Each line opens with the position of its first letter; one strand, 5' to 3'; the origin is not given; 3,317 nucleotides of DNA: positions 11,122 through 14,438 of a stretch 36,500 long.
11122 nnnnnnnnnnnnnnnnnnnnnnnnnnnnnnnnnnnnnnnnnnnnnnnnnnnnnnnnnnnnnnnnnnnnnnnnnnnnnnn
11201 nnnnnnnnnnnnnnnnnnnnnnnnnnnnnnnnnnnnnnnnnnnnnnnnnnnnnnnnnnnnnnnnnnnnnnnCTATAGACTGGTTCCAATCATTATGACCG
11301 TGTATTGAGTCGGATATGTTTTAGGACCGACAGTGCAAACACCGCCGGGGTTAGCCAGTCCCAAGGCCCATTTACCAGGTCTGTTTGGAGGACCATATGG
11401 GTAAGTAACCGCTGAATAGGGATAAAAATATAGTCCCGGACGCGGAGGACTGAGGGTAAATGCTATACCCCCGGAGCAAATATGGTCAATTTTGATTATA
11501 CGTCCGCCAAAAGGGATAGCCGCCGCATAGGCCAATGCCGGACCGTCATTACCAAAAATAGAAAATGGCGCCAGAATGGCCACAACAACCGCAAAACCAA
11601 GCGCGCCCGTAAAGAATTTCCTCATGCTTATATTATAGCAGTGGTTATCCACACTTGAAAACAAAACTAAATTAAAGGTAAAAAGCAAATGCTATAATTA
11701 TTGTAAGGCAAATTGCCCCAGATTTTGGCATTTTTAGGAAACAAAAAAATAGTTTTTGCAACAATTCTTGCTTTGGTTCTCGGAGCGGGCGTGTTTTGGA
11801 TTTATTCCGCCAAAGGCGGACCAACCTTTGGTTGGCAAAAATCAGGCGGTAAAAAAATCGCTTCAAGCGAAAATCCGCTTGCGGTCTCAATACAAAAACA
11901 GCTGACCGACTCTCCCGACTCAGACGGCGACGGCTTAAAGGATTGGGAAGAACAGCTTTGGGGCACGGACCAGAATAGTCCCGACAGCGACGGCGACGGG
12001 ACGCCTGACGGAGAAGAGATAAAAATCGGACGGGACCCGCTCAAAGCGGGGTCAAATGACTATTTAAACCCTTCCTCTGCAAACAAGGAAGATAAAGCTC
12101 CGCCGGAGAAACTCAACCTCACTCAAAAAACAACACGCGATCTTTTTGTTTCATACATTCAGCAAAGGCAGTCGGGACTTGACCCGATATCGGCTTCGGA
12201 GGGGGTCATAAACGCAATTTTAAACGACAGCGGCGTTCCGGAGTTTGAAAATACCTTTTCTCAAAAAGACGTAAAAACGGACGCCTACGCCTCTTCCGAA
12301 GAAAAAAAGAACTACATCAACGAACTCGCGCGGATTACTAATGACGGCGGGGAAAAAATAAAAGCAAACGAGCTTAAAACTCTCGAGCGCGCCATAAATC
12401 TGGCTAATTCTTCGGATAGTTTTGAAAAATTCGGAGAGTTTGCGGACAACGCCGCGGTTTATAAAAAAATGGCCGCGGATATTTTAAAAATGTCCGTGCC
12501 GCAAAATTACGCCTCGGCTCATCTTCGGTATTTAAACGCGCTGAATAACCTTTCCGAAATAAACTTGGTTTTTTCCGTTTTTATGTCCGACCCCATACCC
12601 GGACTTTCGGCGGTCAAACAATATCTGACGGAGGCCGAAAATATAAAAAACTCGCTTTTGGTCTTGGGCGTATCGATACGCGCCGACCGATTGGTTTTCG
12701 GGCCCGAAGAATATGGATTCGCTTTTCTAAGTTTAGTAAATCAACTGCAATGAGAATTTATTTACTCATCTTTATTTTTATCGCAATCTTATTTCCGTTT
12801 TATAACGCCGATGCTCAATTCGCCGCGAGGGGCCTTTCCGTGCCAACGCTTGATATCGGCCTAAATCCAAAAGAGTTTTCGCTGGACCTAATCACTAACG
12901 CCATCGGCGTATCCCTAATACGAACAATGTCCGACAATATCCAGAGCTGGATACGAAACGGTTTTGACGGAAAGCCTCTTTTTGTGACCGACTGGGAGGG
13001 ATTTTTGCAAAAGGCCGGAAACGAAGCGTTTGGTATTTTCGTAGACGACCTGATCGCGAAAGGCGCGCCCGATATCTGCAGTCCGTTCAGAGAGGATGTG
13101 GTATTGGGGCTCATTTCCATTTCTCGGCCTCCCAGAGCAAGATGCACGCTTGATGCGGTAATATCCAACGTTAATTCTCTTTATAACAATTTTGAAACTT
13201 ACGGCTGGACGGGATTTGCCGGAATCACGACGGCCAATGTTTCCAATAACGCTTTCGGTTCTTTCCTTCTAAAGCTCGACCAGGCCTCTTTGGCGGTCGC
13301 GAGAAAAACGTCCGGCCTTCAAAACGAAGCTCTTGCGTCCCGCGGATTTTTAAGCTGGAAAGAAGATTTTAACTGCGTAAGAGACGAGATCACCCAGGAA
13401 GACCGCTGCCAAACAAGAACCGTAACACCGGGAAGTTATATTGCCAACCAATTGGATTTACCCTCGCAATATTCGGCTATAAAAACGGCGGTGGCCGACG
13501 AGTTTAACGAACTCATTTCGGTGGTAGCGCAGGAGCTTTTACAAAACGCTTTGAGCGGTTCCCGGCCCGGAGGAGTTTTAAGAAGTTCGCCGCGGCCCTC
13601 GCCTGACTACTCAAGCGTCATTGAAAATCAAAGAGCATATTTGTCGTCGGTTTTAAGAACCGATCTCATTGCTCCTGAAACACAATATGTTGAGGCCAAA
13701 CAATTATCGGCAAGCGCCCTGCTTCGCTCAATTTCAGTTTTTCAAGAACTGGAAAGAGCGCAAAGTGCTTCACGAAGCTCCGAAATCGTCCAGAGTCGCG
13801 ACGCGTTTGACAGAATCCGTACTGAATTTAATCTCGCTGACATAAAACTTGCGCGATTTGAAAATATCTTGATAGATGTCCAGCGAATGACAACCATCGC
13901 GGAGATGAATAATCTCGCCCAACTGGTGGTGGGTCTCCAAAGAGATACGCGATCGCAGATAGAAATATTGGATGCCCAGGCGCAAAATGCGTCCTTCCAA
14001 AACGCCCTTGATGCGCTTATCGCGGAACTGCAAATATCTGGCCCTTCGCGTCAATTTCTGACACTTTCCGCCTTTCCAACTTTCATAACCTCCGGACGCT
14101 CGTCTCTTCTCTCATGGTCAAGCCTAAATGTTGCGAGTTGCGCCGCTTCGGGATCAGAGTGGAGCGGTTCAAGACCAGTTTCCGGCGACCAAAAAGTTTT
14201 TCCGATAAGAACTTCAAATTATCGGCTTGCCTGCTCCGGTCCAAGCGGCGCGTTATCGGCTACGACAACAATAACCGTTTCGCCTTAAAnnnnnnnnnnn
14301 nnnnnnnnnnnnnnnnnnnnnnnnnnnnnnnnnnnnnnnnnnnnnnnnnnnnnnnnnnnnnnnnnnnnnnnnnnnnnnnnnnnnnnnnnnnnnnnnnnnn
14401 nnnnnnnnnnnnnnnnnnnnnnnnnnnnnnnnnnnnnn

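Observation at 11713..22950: Eleven-gene VirB4/VirB6/PrgI/VirB2-type machine with no relaxase, coupling protein or VirB11 in the window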

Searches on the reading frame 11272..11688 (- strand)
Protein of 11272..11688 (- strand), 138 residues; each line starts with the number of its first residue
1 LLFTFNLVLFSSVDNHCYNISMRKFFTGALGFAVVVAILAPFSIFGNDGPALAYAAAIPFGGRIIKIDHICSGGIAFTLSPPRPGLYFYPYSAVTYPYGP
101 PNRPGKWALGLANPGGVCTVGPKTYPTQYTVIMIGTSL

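Call 6: search_protein_families(library=pfam, proteins=[window:11272-11688:-], max_evalue=0.01)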
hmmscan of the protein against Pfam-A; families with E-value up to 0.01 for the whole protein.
window:11272-11688:- (138 aa): 0 families

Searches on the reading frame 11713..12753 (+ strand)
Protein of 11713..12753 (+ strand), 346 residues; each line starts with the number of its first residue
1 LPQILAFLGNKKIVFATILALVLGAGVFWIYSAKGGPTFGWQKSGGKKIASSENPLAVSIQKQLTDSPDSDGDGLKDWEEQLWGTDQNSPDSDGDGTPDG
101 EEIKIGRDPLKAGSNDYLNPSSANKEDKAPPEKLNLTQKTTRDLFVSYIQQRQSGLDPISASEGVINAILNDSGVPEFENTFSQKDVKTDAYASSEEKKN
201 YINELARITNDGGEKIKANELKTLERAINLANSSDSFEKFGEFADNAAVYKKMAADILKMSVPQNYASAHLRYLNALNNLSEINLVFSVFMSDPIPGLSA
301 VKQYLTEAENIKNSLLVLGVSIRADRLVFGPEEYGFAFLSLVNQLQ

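Call 4: search_protein_families(library=pfam, proteins=[window:11713-12753:+], max_evalue=0.1)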
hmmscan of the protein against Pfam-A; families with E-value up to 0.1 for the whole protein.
window:11713-12753:+ (346 aa): 1 family
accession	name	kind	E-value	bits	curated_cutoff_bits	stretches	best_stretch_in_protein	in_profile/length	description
PF18884.5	TSP3_bac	-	7.2e-08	32.6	25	2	91-112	1-22/22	Bacterial TSP3 repeat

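Call 7: search_protein_families(library=ncbifam, proteins=[window:11713-12753:+], max_evalue=0.1)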
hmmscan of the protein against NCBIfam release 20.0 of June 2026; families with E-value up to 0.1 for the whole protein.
window:11713-12753:+ (346 aa): 3 families
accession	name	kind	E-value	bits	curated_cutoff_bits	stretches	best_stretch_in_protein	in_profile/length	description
NF047639.1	throspo3_MtsD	equivalog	1.6e-06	26.6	800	1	64-113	455-504/651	cell-cell cohesion protein MtsD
NF033765.2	gliding_CglD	equivalog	2.3e-05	22.4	400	1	67-104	264-301/1124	adventurous gliding motility lipoprotein CglD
TIGR03818.1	MotA1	equivalog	0.048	12.8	303.8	1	191-271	64-143/282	flagellar motor stator protein MotA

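Call 43: search_solved_structures(query=A5, max_evalue=1)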
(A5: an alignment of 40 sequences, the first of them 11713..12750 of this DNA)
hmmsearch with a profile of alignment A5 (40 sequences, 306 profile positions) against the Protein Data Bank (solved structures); distinct sequences matched with E-value up to 1: 13.
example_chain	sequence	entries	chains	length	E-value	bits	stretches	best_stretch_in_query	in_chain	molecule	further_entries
7c7r_B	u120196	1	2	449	0.00014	24.7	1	40-89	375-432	Biofilm-associated surface protein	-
7c7u_A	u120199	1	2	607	0.00018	24.4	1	40-94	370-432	Biofilm-associated surface protein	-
6nz1_A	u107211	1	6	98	0.014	18.2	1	199-290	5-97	Design construct XXA_GVDQ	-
6nyi_A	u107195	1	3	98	0.035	16.8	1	199-290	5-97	Design construct XXA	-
6nyk_A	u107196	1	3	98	0.051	16.3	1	199-290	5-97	Design construct XAX_GGDQ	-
9hmf_C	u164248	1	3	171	0.11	15.3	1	14-146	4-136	Lipoprotein, putative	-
6nz3_A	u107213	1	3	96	0.16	14.6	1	205-290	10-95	Design construct XAA_GGHN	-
5up1_A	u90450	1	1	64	0.17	14.6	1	150-181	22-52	EEHEE_rd3_1049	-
6nye_A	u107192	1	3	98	0.19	14.4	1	199-290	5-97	Design construct XAX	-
6w2q_A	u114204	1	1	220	0.28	13.8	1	41-147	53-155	Junction 34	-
8tyu_B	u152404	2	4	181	0.36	13.5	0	238-274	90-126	Solute carrier family 53 member 1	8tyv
6mi5_X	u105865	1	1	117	0.78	12.4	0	41-97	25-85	Lanmodulin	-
6sap_A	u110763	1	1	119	0.87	12.2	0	256-302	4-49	UBX domain-containing protein 6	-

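Call 82: predict_structure(protein=window:11713-12750:+)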
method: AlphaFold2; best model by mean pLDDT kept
length: 346 residues; sequences in the alignment: 1
mean_pLDDT: 36.0   pTM: 0.17
mean pLDDT of the five models: 36.0, 31.4, 31.3, 30.7, 29.5
residues with pLDDT >= 90: 0; 70-90: 2; 50-70: 31; < 50: 313
segments of 3 or more residues with pLDDT < 50: 34-194, 196-346
pLDDT, mean of each block of 10 residues (from residue 1): 54 64 60 45 32 35 38 44 38 34 35 31 32 30 30 32 30 32 31 40 36 35 35 32 31 30 30 32 32 34 41 34 28 29 28
secondary structure, 60 per line:
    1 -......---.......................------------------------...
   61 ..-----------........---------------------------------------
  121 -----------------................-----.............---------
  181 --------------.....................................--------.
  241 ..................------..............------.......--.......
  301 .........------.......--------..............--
elements in order: H2-7 H11-33 H58-62 H74-81 H138-153 H159-171 H195-231 H240-258 H265-278 E285-291 H294-309 E316-322 H331-344

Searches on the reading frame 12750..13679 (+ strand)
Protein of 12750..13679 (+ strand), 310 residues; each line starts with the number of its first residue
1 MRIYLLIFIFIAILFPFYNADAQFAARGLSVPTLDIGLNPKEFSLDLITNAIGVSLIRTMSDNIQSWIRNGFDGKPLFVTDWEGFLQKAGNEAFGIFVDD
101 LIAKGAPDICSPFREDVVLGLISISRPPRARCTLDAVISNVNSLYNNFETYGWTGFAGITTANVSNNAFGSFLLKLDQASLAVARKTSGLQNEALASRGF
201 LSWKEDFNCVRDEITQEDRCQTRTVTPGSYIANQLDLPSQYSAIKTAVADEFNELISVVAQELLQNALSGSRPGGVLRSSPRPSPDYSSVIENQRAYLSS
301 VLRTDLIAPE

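Call 50: find_homologous_proteins(query=window:12750-13679:+, max_evalue=0.00001)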
Query window:12750-13679:+ (310 aa): 9 proteins with E <= 0.00001 among 2650 candidates.
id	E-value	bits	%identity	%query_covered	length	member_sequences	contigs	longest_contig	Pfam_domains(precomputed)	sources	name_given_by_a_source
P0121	2.1e-201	686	100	100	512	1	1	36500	-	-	-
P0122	9.9e-152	523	79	99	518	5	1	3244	-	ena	-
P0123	2.4e-123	430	64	99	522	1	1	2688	-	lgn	-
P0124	2.4e-97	344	53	98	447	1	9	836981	-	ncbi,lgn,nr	ncbi:MAG: hypothetical protein HYY55_03080 [Candidatus Niyogibacteria bacterium]|nr:MAG: hypothetica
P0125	4.8e-91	324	50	99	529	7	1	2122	-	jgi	-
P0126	5.2e-90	320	56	87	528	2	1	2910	-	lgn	-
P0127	1.0e-19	89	31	77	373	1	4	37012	-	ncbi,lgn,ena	-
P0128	4.8e-17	81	30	73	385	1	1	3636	-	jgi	jgi:hypothetical protein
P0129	1.1e-8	53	27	79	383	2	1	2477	-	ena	-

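Call 52: find_homologous_proteins(query=A10, max_evalue=0.00001)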
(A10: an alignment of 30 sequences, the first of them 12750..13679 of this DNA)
Query A10 (30 sequences) (310 aa, profile of the alignment): 36 proteins with E <= 0.00001 among 8000 candidates.
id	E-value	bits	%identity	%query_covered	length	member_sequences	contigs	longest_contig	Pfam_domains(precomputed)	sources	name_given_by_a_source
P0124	4.6e-80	288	53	98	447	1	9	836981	-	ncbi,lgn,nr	ncbi:MAG: hypothetical protein HYY55_03080 [Candidatus Niyogibacteria bacterium]|nr:MAG: hypothetica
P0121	1.7e-72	263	100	100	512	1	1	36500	-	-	-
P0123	4.0e-71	258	64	99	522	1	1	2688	-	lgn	-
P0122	5.7e-71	258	79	99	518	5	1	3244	-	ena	-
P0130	4.6e-64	235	38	7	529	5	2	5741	-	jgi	jgi:hypothetical protein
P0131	1.3e-62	230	-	-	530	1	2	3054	-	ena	-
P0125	3.0e-60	222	50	99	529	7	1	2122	-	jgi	-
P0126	1.1e-59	221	56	87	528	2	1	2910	-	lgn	-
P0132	1.3e-59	220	24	44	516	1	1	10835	-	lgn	-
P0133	1.2e-58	217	-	-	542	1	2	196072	-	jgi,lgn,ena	jgi:hypothetical protein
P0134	3.1e-58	216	-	-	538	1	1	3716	-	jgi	jgi:hypothetical protein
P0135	1.5e-55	207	-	-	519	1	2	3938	-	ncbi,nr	ncbi:MAG: hypothetical protein KBD06_05030 [Candidatus Pacebacteria bacterium]|nr:hypothetical prote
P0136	2.0e-54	203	-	-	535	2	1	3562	-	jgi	jgi:hypothetical protein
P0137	6.1e-54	202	24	45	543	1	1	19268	-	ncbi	-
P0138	5.1e-53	199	-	-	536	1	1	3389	-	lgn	-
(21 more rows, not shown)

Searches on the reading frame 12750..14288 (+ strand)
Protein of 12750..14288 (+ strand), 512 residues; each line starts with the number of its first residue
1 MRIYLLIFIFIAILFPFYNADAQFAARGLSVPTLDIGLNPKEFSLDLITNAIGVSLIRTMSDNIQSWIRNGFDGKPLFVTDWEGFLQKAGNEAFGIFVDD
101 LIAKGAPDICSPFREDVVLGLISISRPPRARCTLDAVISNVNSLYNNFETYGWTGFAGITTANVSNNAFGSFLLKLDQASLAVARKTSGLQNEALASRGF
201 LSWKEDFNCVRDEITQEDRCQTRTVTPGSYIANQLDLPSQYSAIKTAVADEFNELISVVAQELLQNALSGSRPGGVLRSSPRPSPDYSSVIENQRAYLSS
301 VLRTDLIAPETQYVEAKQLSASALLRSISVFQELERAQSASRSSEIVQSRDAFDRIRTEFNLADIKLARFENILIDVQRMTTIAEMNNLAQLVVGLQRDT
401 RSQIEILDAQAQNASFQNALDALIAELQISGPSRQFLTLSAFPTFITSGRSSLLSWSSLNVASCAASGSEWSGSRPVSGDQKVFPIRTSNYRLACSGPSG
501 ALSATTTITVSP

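Call 4: search_protein_families(library=pfam, proteins=[window:12750-14288:+], max_evalue=0.1)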
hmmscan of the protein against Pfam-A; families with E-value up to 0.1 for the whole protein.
window:12750-14288:+ (512 aa): 0 families

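Call 7: search_protein_families(library=ncbifam, proteins=[window:12750-14288:+], max_evalue=0.1)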
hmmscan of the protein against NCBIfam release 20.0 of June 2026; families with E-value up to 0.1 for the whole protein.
window:12750-14288:+ (512 aa): 1 family
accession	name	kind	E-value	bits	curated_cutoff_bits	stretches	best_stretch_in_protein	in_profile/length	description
NF052338.1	PA2781_fam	subfamily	0.061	13.6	45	0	307-347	18-58/98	PA2781 family protein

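Call 35: search_solved_structures(query=A2, max_evalue=1)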
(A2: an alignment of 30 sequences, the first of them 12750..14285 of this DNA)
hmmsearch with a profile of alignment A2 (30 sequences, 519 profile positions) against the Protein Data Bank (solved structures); distinct sequences matched with E-value up to 1: 2.
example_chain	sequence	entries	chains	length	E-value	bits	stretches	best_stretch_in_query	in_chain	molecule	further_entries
9s4q_25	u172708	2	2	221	0.71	12.1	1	433-511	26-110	Kinetochore protein SPC25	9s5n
3kez_A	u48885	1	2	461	0.95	11.7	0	152-188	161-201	Putative sugar binding protein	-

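Call 49: search_protein_families(library=pfam, alignment_id=A2, max_evalue=0.01)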
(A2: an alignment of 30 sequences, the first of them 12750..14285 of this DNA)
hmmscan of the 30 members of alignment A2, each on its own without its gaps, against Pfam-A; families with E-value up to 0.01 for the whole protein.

A. member 1, window:12750-14285:+ (512 aa): 0 families

B. families by the number of members that match (of 30 scanned): 9 families
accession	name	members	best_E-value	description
PF13290.12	CHB_HEX_C_1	2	5.2e-26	Chitobiase/beta-hexosaminidase C-terminal domain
PF13287.12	Fn3_assoc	2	1.8e-22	Fn3 associated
PF17957.7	Big_7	1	9.4e-13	Bacterial Ig domain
PF19077.6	Big_13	1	3.4e-05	Bacterial Ig-like domain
PF16355.11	DUF4982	1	0.0019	Domain of unknown function (DUF4982)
PF13750.12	Big_3_3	1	0.0025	Bacterial Ig-like domain (group 3)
PF25014.1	NET2A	1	0.0052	NET2A-like domain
PF06363.16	Picorna_P3A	1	0.0055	Picornaviridae P3A protein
PF20009.4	GEVED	1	0.0092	GEVED domain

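Call 61: predict_structure(alignment_id=A11)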
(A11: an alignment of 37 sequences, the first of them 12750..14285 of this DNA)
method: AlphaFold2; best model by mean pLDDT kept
length: 512 residues; sequences in the alignment: 37
mean_pLDDT: 67.2   pTM: 0.40
mean pLDDT of the five models: 67.2, 65.5, 63.8, 61.5, 61.1
residues with pLDDT >= 90: 111; 70-90: 141; 50-70: 90; < 50: 170
segments of 3 or more residues with pLDDT < 50: 15-47, 108-110, 127-142, 237-249, 252-257, 259-279, 433-467, 469-492, 505-512
pLDDT, mean of each block of 10 residues (from residue 1): 63 46 38 37 48 64 76 80 83 78 58 60 50 45 48 53 57 74 86 87 86 78 85 62 46 48 46 42 70 89 95 96 94 91 97 95 93 94 85 89 96 97 92 47 40 37 39 38 41 51 45 36
secondary structure, 60 per line:
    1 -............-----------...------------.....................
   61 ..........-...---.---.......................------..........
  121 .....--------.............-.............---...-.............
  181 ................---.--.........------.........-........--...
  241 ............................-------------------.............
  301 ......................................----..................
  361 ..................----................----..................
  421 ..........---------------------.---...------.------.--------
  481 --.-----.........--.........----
elements in order: H2-13 H40-70 H82-104 H111-125 H134-146 H148-160 H168-196 E203-211 E218-226 H228-235 H238-268 H288-338 H343-378 H383-398 H403-430 E489-497 E500-508

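Call 63: fold_search(model_id=the predicted structure, library=pdb)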
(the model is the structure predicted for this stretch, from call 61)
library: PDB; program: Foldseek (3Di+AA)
matches with E <= 10: 432; with E <= 0.001: 0
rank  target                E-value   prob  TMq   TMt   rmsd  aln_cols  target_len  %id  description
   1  4tx5_B                4.3e-01  0.60  0.14  0.33  10.7       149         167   13  Crystal structure of Smac-DIABLO (in space group P65) (released 2015-07-15)
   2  7dnz_A                4.7e-01  0.15  0.15  0.13  35.2       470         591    9  Cryo-EM structure of the human ABCB6 (Hemin and GSH-bound) (released 2022-06-22)
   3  9cpc_3U               4.7e-01  0.08  0.10  0.12  44.6       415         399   14  Atomic model of porcine brain ventricles cilia doublet microtubule (48-nm periodicity) (released 2024-10-23)
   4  6raf_B                5.0e-01  0.10  0.11  0.10  31.6       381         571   14  Heterodimeric ABC exporter TmrAB in inward-facing narrow conformation under turnover conditions (released 2019-07-31)
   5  9csi                  5.2e-01  0.09  0.10  0.09  30.2       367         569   12  A. baumannii MsbA Bound to Cerastecin Compound 5 (released 2024-09-04)
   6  4tx5_A                6.0e-01  0.41  0.13  0.28  10.6       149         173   13  Crystal structure of Smac-DIABLO (in space group P65) (released 2015-07-15)
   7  6jx6_B                6.3e-01  0.41  0.13  0.31  10.3       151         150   12  Tetrameric form of Smac (released 2019-12-04)
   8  9o48_A                6.9e-01  0.06  0.09  0.11  34.2       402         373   11  Cryo-EM structure of the human SK2-4 chimera/calmodulin channel complex in the Ca2+ bound state (released 2025-07-09)
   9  8auw_C                7.6e-01  0.30  0.14  0.29  11.4       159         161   14  Cryo-EM structure of human BIRC6 in complex with SMAC. (released 2023-02-15)
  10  9d3g_A                7.6e-01  0.08  0.11  0.13  31.1       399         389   13  Cryo-EM structure of CCR6 bound by SQA1 and OXM1 (released 2024-09-11)
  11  1g73_A                8.4e-01  0.33  0.14  0.31  10.9       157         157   13  CRYSTAL STRUCTURE OF SMAC BOUND TO XIAP-BIR3 DOMAIN (released 2001-01-10)
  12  6jx6_D                8.8e-01  0.66  0.15  0.45  13.4       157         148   15  Tetrameric form of Smac (released 2019-12-04)
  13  8tn1_A                9.2e-01  0.12  0.07  0.19  22.0       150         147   21  De novo designed protein binds poly ADP ribose polymerase inhibitors (PARPi) - apo (released 2024-04-24)
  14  6z0c_B                9.7e-01  0.28  0.13  0.27  15.3       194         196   10  Structure of in silico modelled artificial Maquette-3 protein (released 2021-03-17)
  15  7a0g_AAA              9.7e-01  0.13  0.13  0.19  33.7       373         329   12  Structure of the SmhB pore of the tripartite alpha-pore forming toxin, Smh, from Serratia marcescens. (released 2021-03-31)
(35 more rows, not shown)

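Call 90: fold_search(model_id=the predicted structure, library=viral)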
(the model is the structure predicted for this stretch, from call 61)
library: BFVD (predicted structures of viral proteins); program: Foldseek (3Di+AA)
matches with E <= 10: 396; with E <= 0.001: 0
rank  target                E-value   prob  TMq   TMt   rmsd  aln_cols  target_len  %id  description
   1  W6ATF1                5.0e-03  0.57  0.10  0.14  29.8       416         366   13  (no name in the UniProt tables at hand)
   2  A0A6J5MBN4            1.8e-02  0.21  0.09  0.09  41.1       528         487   10  Uncharacterized protein [uncultured Caudovirales phage]
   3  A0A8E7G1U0            1.3e-01  0.23  0.09  0.19  20.9       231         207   10  NS2 [Phylloscopus inornatus ambidensovirus]
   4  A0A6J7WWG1            1.3e-01  0.14  0.12  0.11  31.3       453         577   12  Uncharacterized protein [uncultured Caudovirales phage]
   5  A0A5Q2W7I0            1.4e-01  0.10  0.08  0.07  39.5       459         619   11  (no name in the UniProt tables at hand)
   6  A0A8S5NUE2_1          1.5e-01  0.21  0.13  0.06  29.5       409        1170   12  Uncharacterized protein [CrAss-like virus sp. ctWDt29]
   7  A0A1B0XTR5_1          1.5e-01  0.09  0.09  0.07  33.7       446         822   11  (no name in the UniProt tables at hand)
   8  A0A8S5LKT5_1          1.6e-01  0.14  0.12  0.08  34.3       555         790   10  Tail tape measure protein [Siphoviridae sp. ctKcB20]
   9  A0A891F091            1.9e-01  0.18  0.09  0.14  22.3       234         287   11  Nonstructural protein 2 [Duck-associated ambidensovirus 1]
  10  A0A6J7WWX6            2.4e-01  0.08  0.09  0.08  30.9       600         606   12  Uncharacterized protein [uncultured Caudovirales phage]
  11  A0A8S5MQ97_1          2.8e-01  0.10  0.10  0.07  33.9       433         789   12  Tape measure domain protein [Siphoviridae sp. ctaLC6]
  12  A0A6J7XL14            2.8e-01  0.10  0.12  0.08  41.3       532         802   13  Uncharacterized protein [uncultured Caudovirales phage]
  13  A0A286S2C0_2          3.0e-01  0.11  0.12  0.09  31.5       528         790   13  Tape measure protein [Arthrobacter phage Molivia]
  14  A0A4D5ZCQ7            3.0e-01  0.07  0.10  0.09  38.8       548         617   12  Carrier domain-containing protein [Burkholderia phage BcepSaruman]
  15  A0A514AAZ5            3.1e-01  0.10  0.10  0.12  31.0       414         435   11  (no name in the UniProt tables at hand)
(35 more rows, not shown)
